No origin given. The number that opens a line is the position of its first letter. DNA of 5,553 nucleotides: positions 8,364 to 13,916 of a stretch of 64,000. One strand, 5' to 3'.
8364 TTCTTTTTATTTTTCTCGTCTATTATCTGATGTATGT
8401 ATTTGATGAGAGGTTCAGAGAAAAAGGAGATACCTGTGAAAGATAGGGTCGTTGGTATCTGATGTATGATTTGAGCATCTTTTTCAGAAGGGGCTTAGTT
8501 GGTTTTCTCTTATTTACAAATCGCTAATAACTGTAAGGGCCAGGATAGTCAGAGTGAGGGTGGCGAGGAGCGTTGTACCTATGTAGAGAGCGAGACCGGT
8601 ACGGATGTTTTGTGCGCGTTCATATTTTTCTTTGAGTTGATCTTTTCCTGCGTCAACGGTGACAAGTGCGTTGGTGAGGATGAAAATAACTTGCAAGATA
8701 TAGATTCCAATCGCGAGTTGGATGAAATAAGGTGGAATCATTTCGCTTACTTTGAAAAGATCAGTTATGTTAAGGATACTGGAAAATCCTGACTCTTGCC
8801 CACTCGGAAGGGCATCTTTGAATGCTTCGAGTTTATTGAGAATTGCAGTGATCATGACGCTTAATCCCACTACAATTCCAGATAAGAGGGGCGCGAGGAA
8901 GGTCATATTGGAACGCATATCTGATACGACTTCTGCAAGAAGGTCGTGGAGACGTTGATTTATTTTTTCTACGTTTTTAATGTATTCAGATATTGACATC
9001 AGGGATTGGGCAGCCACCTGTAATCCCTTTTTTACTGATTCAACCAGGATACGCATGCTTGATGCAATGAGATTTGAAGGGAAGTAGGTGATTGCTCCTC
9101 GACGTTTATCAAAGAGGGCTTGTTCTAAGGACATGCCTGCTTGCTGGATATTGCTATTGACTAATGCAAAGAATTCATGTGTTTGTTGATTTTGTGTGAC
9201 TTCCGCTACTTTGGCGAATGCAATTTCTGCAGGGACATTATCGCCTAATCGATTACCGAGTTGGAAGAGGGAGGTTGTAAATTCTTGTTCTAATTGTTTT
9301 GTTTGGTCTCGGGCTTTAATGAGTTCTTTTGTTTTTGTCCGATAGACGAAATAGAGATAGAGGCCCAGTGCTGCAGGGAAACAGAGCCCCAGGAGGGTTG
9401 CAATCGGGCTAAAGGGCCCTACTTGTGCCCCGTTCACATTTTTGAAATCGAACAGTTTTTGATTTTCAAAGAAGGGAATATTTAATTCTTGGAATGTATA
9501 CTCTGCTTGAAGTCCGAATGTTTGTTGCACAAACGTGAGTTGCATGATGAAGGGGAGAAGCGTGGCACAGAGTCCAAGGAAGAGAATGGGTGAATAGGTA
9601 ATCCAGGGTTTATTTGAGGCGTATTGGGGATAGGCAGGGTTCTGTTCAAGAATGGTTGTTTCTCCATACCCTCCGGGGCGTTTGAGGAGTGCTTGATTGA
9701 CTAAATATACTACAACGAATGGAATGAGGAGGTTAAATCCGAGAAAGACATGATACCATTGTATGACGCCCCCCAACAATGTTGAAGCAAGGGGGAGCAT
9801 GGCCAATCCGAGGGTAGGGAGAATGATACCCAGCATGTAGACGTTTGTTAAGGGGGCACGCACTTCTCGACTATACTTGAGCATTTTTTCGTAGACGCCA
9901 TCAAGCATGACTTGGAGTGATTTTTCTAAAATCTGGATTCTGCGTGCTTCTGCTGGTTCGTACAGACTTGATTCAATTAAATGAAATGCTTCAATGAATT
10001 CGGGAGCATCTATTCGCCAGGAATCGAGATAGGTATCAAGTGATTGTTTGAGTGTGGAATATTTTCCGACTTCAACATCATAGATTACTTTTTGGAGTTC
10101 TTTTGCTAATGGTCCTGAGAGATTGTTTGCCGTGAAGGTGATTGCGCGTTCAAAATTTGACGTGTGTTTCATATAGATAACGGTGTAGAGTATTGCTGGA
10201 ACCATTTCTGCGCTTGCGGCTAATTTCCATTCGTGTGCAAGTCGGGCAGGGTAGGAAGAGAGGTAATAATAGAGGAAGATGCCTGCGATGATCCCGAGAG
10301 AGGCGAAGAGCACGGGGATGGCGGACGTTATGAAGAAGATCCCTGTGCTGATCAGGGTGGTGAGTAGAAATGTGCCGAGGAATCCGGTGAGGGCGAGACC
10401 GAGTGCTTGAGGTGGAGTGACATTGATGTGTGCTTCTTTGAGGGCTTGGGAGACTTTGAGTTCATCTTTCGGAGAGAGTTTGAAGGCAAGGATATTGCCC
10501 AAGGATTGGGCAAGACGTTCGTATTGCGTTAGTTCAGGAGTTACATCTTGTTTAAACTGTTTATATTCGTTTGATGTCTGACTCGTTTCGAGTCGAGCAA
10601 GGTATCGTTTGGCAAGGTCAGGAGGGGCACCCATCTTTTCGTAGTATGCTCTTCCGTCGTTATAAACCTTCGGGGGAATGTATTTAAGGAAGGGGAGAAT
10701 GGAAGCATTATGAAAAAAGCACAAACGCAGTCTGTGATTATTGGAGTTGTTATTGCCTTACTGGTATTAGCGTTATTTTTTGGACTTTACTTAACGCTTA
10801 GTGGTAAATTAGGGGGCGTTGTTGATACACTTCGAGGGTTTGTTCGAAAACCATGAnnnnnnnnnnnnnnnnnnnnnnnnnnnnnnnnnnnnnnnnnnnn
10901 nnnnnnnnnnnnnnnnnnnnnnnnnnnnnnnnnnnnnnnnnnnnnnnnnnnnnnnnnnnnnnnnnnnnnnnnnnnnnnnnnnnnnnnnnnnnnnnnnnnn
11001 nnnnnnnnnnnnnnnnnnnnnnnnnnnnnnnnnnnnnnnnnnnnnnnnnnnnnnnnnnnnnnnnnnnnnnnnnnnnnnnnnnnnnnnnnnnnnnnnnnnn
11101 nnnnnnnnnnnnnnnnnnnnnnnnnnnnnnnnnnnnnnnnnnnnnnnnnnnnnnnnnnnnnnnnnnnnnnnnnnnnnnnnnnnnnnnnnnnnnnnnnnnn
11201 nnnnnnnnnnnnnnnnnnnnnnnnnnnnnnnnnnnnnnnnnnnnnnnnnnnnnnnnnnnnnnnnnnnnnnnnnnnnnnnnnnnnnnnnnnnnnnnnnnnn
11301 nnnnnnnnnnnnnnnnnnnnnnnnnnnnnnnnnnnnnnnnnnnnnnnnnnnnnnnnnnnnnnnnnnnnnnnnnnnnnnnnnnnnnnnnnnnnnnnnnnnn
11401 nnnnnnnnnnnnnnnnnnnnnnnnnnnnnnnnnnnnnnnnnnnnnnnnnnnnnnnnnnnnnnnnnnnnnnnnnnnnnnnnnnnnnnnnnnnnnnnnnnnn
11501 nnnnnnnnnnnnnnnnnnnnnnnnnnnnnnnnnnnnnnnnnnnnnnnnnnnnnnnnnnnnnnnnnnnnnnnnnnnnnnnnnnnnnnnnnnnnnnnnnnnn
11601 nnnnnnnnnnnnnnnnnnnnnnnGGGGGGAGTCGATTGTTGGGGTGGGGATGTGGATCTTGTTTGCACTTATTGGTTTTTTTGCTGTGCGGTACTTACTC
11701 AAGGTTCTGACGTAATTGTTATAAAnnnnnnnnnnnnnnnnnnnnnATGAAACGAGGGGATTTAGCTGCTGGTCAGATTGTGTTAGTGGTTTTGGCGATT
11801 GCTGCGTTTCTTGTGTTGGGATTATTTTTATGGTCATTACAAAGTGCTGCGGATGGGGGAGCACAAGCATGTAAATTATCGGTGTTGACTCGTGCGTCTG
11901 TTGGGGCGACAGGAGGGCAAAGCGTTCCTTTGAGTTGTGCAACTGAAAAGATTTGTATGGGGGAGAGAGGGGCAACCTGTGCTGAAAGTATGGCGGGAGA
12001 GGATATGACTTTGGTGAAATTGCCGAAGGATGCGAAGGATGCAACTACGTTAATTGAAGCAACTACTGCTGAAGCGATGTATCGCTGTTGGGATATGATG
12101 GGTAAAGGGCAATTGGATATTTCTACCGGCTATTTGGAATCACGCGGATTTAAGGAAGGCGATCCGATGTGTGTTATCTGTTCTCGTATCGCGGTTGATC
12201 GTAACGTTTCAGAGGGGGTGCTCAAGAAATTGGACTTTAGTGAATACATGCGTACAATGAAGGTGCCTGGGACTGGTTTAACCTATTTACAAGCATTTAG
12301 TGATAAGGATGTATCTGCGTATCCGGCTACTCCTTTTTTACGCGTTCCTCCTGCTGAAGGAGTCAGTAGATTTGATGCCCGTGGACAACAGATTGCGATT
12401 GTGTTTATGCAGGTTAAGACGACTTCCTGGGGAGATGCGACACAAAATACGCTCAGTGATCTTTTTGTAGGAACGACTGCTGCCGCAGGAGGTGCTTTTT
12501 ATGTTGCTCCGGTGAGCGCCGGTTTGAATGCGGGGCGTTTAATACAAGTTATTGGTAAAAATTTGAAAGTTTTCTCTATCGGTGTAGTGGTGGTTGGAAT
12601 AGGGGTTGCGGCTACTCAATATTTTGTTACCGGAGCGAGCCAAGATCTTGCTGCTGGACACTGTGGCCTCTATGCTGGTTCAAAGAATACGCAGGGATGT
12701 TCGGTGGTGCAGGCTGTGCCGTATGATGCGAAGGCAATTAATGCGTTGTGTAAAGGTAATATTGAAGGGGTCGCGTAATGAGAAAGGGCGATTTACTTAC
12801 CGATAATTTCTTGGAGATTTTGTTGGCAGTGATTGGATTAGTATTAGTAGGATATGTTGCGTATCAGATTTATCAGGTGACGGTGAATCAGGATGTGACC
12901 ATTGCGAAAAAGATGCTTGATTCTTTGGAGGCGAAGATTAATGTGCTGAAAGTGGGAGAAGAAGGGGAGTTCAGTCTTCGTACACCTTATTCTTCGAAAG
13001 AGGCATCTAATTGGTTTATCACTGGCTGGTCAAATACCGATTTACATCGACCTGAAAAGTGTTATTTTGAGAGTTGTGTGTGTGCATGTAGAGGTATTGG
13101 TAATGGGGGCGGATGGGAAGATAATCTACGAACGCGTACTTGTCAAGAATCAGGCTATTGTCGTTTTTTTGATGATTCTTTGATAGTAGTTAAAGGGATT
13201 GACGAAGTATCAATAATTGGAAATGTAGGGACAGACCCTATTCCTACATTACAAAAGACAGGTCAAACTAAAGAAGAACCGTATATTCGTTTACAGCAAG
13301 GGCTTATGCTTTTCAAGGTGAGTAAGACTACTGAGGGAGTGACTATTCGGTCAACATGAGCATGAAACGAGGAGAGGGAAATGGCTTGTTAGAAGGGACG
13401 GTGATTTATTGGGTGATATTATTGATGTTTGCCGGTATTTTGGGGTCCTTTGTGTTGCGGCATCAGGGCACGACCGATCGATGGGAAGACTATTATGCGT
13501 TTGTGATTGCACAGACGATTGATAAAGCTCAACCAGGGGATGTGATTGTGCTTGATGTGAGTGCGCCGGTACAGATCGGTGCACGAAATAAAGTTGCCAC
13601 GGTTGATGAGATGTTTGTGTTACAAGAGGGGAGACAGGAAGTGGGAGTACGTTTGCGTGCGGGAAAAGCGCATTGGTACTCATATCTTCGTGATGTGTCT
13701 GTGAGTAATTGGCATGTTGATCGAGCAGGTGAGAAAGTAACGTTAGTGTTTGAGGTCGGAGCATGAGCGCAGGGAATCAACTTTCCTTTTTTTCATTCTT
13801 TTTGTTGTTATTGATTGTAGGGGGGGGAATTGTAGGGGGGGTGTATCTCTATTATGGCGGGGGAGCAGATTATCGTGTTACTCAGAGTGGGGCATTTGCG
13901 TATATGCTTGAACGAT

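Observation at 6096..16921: Type IV pilus-like assembly locus with at least 9 class-III-signal pilin-like genes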

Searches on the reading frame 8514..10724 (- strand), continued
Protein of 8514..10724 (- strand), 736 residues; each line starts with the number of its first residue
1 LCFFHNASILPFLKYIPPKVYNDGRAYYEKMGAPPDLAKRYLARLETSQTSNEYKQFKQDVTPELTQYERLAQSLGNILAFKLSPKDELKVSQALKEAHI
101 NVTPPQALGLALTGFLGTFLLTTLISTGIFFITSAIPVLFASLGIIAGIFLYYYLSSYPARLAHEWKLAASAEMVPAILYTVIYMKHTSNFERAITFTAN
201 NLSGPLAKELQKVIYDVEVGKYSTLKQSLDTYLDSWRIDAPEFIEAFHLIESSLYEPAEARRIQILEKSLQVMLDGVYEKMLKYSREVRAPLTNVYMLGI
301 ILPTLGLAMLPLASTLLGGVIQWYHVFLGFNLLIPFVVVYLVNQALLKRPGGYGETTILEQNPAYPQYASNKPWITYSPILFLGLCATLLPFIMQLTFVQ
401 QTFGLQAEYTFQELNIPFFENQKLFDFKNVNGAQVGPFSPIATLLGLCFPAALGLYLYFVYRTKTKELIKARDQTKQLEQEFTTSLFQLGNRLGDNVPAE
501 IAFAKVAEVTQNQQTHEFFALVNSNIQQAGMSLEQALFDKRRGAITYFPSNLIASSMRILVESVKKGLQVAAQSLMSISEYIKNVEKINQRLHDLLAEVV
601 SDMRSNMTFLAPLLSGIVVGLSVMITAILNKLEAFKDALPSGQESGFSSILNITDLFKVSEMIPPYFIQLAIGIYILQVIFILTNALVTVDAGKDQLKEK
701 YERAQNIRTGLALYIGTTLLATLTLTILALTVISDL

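Call 90: find_encoding_contigs(protein=P0121, flank=1000, max_places=4)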
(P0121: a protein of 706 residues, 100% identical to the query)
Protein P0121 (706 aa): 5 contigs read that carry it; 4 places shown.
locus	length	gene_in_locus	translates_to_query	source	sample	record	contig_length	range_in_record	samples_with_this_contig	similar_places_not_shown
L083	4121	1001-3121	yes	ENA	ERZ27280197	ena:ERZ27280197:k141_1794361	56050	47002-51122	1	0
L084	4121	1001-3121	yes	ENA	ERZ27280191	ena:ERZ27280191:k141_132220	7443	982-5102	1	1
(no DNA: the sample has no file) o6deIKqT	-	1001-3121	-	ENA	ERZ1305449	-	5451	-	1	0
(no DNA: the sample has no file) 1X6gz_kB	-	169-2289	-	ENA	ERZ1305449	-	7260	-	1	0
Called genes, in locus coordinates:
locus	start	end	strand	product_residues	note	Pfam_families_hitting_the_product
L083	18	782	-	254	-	-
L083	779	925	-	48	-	-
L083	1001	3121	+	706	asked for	PF00482:T2SSF (faint)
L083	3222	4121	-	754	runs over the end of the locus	PF00437:T2SSE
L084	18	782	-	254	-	-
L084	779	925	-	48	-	-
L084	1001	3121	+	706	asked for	PF00482:T2SSF (faint)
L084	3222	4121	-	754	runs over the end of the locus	PF00437:T2SSE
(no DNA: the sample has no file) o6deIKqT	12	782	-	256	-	-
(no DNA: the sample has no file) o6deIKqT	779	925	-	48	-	-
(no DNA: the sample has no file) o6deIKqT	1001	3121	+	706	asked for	PF00482:T2SSF (faint)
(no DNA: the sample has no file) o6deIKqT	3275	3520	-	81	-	?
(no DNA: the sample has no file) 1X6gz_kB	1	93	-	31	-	?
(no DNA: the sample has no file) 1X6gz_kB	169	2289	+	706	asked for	PF00482:T2SSF (faint)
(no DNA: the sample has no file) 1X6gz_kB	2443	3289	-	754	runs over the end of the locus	PF00437:T2SSE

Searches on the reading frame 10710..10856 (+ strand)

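Call 17: search_protein_families(library=pfam, max_evalue=1, proteins=[window:10710-10856:+])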
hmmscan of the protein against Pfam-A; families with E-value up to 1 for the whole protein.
window:10710-10856:+ (48 aa): 5 families
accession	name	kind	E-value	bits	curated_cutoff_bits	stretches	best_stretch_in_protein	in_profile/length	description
PF24418.1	DUF7550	-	0.012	15.7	27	1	1-28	30-57/59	Family of unknown function (DUF7550)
PF05297.16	Herpes_LMP1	-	0.035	13.8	26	1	7-44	21-58/386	Herpesvirus latent membrane protein 1 (LMP1)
PF22852.1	SoxE_N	-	0.1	12.9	27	1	4-22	3-23/48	Sulfocyanin, N-terminal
PF04224.18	DUF417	-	0.15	12.1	27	1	4-38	83-117/175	Protein of unknown function, DUF417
PF15746.10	TMEM215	-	0.19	11.6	27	1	11-35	10-34/225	TMEM215 family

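Call 91: search_protein_families(library=ncbifam, max_evalue=0.01, proteins=[window:10710-10856:+])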
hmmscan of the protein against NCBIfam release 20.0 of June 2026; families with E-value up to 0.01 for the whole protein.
window:10710-10856:+ (48 aa): 0 families

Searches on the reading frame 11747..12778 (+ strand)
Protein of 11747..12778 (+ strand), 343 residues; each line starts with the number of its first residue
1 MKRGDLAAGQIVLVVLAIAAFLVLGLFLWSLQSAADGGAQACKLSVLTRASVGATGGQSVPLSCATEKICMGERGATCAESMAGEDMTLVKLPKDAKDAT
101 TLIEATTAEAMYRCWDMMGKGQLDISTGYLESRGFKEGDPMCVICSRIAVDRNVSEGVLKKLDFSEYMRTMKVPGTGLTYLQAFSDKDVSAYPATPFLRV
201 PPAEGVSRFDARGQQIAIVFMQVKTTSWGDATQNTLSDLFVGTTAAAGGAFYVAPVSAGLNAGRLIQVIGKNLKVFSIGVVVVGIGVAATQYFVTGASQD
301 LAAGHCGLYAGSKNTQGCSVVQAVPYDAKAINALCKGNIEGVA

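Call 3: search_protein_families(library=pfam, max_evalue=1, proteins=[window:11747-12778:+])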
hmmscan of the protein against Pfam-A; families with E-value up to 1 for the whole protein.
window:11747-12778:+ (343 aa): 1 family
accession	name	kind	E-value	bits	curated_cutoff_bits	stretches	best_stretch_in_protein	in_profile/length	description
PF12953.12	DUF3842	-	0.12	13.2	28.5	1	40-85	38-83/130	Domain of unknown function (DUF3842)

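Call 4: search_protein_families(library=ncbifam, max_evalue=1, proteins=[window:11747-12778:+])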
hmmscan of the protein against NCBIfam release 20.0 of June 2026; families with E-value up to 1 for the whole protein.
window:11747-12778:+ (343 aa): 0 families

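Call 61: search_solved_structures(query=A6, max_evalue=10, show_alignments=1)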
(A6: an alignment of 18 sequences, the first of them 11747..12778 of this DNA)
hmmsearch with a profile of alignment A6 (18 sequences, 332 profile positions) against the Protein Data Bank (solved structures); distinct sequences matched with E-value up to 10: 6.
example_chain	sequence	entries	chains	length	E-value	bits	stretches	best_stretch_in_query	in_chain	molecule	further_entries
3wmf_A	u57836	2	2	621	1.1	11.7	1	220-299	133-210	ATP-binding cassette, sub-family B, member 1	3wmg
7vr5_A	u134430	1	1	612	1.5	11.2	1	220-299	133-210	Probable ATP-dependent transporter ycf16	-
3wme_A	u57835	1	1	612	2.1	10.7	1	225-299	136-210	ATP-binding cassette, sub-family B, member 1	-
7fc9_A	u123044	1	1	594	2.2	10.6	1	220-299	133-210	Probable ATP-dependent transporter ycf16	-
6a6m_A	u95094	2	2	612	2.5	10.5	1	220-299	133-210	ATP-binding cassette, sub-family B, member 1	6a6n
7dqv_A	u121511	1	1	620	2.5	10.5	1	222-299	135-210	Probable ATP-dependent transporter ycf16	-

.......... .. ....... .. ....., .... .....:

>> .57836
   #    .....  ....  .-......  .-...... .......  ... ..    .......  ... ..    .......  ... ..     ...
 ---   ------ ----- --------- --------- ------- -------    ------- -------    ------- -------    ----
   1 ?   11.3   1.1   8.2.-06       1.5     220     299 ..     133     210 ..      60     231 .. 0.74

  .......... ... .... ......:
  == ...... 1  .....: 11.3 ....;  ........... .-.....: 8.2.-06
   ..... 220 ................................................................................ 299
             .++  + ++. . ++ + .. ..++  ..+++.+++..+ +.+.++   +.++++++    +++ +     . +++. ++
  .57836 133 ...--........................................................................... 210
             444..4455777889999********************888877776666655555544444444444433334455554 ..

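Call 62: find_homologous_proteins(query=window:11747-12778:+, max_evalue=0.001)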
Query window:11747-12778:+ (343 aa): 27 proteins with E <= 0.001 among 8000 candidates.
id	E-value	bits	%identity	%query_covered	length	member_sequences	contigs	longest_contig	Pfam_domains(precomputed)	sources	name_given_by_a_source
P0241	6.5e-207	704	94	100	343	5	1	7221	-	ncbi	-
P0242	2.6e-127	443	61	99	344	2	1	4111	-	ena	-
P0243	4.1e-119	416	58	99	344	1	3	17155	-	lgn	-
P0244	1.3e-115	404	58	92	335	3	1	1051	-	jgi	jgi:hypothetical protein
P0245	5.3e-110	386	53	99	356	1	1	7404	-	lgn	-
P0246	1.6e-62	230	42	99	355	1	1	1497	-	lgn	-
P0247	1.5e-58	217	36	97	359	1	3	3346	-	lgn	-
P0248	1.0e-55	207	37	100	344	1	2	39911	-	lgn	-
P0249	1.5e-51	194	36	99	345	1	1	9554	-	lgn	-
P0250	2.3e-51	193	34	97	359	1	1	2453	-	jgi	jgi:hypothetical protein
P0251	1.1e-50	191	36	99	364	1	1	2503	-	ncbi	-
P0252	4.7e-48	182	34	98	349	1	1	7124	-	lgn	-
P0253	1.4e-47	181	34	95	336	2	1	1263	-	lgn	-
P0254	3.0e-45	173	34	99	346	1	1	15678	-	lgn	-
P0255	3.4e-43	166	35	99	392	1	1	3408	-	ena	-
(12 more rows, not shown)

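Call 72: predict_structure(alignment_id=A7)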
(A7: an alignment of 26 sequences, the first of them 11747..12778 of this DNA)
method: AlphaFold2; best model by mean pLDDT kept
length: 343 residues; sequences in the alignment: 26
mean_pLDDT: 69.4   pTM: 0.69
mean pLDDT of the five models: 69.4, 67.1, 67.0, 66.0, 65.1
residues with pLDDT >= 90: 56; 70-90: 159; 50-70: 40; < 50: 88
segments of 3 or more residues with pLDDT < 50: 1-4, 188-208, 210-212, 241-300
pLDDT, mean of each block of 10 residues (from residue 1): 59 90 82 65 85 67 88 81 84 93 92 90 79 78 91 86 81 85 61 36 44 75 79 62 38 39 41 32 31 38 72 78 82 81 72
secondary structure, 60 per line:
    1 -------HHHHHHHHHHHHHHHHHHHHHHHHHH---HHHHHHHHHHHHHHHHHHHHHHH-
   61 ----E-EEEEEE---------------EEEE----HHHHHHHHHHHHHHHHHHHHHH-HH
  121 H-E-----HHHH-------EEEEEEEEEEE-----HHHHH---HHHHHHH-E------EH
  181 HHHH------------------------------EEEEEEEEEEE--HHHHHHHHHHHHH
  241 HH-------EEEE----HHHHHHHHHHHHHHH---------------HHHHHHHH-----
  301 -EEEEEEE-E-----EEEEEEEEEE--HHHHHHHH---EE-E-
elements in order: H8-33 H37-59 E67-72 E88-91 H96-117 H129-132 E140-150 H156-160 H164-170 H180-184 E215-225 H228-242 E250-253 H258-272 H288-295 E302-308 E316-325 H328-335

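Call 75: fold_search(model_id=the predicted structure, library=pdb)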
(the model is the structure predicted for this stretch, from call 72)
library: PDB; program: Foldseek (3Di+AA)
matches with E <= 10: 163; with E <= 0.001: 0
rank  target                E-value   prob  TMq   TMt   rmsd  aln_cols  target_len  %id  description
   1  4dzr                  6.0e-01  0.06  0.12  0.20  18.3       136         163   18  The crystal structure of protein-(glutamine-N5) methyltransferase (release factor-specific) from Alicyclobacillus acidoc (released 2012-03-14)
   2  9mzk_B                6.8e-01  0.03  0.10  0.05  18.2       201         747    8  CryoEM structure of GluK2 bound to glutamate in the deep desensitized state 1 (released 2026-02-04)
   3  2d00_A                2.0e+00  0.15  0.10  0.27   4.0        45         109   13  Subunit F of V-type ATPase/synthase (released 2005-12-06)
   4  6dna_D                2.1e+00  0.02  0.10  0.09  15.8       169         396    8  Crystal structure of T110A mutant human Glutamate oxaloacetate transaminase 1 (GOT1) (released 2018-11-14)
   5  3ii0_A                2.1e+00  0.02  0.11  0.09  15.7       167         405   10  Crystal structure of human Glutamate oxaloacetate transaminase 1 (GOT1) (released 2009-08-11)
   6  1q23_J                2.2e+00  0.02  0.09  0.13  12.2        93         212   13  Crystal structure of Chloramphenicol acetyltransferase I complexed with Fusidic acid at 2.18 A resolution (released 2004-08-03)
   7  4riz_D                2.5e+00  0.07  0.11  0.09  12.6        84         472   13  The crystal structure of Y333Q mutant pyridoxal-dependent decarboxylase from Sphaerobacter thermophilus dsm 20745 (released 2014-11-12)
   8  8kdk_B                2.5e+00  0.02  0.10  0.09  14.7       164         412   10  Crystal structure of CcbF in complex with PLP (released 2024-08-14)
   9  6dna_F                2.5e+00  0.02  0.10  0.09  15.8       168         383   10  Crystal structure of T110A mutant human Glutamate oxaloacetate transaminase 1 (GOT1) (released 2018-11-14)
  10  9n0n_C                2.7e+00  0.02  0.08  0.05  10.7        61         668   16  Cryo EM structure of the Closed tetramer of Rv2531c from Mycobacterium tuberculosis (released 2025-11-26)
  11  1vhx_B                3.0e+00  0.01  0.08  0.15  14.0        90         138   18  Crystal structure of Putative Holliday junction resolvase (released 2003-12-30)
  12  4wxb_B                3.0e+00  0.01  0.10  0.09  13.5       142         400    8  Crystal Structure of Serine Hydroxymethyltransferase from Streptococcus thermophilus (released 2015-02-04)
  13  1pd5_E                3.0e+00  0.01  0.07  0.09  14.6        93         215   11  Crystal structure of E.coli chloramphenicol acetyltransferase type I at 2.5 Angstrom resolution (released 2004-06-01)
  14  4aqw_C                3.0e+00  0.01  0.10  0.10  17.1       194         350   11  Model of human kinesin-5 motor domain (1II6, 3HQD) and mammalian tubulin heterodimer (1JFF) docked into the 9.5-angstr (released 2012-11-21)
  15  9fkb_Pa               3.2e+00  0.02  0.12  0.23  17.9       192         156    9  Tail of emppty Haloferax tailed virus 1 (released 2025-06-18)
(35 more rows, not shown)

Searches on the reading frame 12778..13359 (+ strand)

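Call 3: search_protein_families(library=pfam, max_evalue=1, proteins=[window:12778-13359:+])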
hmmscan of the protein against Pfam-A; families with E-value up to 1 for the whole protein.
window:12778-13359:+ (193 aa): 2 families
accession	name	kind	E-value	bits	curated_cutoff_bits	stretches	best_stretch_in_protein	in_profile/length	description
PF06724.16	DUF1206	-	0.0038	17.7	26.2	1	9-33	42-66/70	Domain of Unknown Function (DUF1206)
PF06522.17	B12D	-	0.022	14.6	21.5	1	15-45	9-39/54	NADH-ubiquinone reductase complex 1 MLRQ subunit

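Call 4: search_protein_families(library=ncbifam, max_evalue=1, proteins=[window:12778-13359:+])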
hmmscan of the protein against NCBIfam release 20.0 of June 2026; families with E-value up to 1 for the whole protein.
window:12778-13359:+ (193 aa): 1 family
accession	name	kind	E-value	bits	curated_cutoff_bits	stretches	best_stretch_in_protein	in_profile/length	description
NF041766.1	choice_anch_U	domain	0.056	14.3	32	1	24-66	9-51/92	choice-of-anchor U domain-containing protein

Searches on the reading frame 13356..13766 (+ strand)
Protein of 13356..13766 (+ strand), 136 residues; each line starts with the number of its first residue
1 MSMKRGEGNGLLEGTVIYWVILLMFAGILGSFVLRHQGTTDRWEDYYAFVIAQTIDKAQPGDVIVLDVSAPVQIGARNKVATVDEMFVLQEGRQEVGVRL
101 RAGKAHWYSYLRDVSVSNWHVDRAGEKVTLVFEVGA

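Call 3: search_protein_families(library=pfam, max_evalue=1, proteins=[window:13356-13766:+])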
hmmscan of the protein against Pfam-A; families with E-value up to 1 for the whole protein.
window:13356-13766:+ (136 aa): 0 families

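Call 4: search_protein_families(library=ncbifam, max_evalue=1, proteins=[window:13356-13766:+])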
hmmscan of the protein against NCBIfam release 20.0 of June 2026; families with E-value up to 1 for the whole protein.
window:13356-13766:+ (136 aa): 1 family
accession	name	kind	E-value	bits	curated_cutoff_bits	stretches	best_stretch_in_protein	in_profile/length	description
NF010802.0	PRK14206.1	equivalog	0.04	14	140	1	46-110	19-84/131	fluoride efflux transporter CrcB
